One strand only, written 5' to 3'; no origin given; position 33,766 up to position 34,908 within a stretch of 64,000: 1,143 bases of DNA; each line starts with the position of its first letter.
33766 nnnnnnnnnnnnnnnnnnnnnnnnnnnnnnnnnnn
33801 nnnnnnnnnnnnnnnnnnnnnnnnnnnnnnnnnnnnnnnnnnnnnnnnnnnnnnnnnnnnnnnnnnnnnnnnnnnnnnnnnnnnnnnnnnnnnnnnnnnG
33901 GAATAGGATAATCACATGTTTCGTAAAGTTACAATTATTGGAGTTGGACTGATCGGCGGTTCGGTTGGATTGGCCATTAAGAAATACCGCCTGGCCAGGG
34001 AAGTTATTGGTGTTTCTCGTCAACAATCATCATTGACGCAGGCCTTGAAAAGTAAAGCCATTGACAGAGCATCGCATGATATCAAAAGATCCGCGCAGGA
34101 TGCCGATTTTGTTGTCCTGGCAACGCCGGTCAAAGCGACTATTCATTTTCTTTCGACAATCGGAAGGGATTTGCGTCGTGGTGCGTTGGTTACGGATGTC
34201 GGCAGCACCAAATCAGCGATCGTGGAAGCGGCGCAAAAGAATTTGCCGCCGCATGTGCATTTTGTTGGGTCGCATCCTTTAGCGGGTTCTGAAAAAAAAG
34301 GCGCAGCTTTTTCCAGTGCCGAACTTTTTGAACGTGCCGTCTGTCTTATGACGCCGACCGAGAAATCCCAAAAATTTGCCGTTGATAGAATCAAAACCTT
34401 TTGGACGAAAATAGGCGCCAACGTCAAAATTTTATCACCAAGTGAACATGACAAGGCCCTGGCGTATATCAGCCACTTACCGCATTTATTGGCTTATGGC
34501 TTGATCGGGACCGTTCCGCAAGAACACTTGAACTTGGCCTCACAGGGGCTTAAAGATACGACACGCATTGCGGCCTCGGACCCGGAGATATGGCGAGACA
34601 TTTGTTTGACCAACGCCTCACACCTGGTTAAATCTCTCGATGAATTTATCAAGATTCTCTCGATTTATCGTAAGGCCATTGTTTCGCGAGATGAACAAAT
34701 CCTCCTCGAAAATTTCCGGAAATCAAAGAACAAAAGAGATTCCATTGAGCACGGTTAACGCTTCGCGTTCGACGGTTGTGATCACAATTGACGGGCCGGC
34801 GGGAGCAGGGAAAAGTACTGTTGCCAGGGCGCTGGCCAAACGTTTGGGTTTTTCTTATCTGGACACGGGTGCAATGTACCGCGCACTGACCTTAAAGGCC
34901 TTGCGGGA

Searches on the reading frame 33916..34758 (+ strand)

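Call 69: search_protein_families(library=pfam, proteins=[window:33916-34758:+], max_evalue=0.00001)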
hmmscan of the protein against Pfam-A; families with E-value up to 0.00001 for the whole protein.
window:33916-34758:+ (280 aa): 3 families
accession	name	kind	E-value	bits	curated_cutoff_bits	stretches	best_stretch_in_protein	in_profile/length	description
PF02153.23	PDH_N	-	3.3e-38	131.1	26.5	1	17-170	1-152/154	Prephenate dehydrogenase, nucleotide-binding domain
PF20463.3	PDH_C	-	2.1e-23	83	22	1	174-268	1-101/102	Prephenate dehydrogenase, dimerization domain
PF03807.23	F420_oxidored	-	4.6e-08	34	21.6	1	4-95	1-91/94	NADP oxidoreductase coenzyme F420-dependent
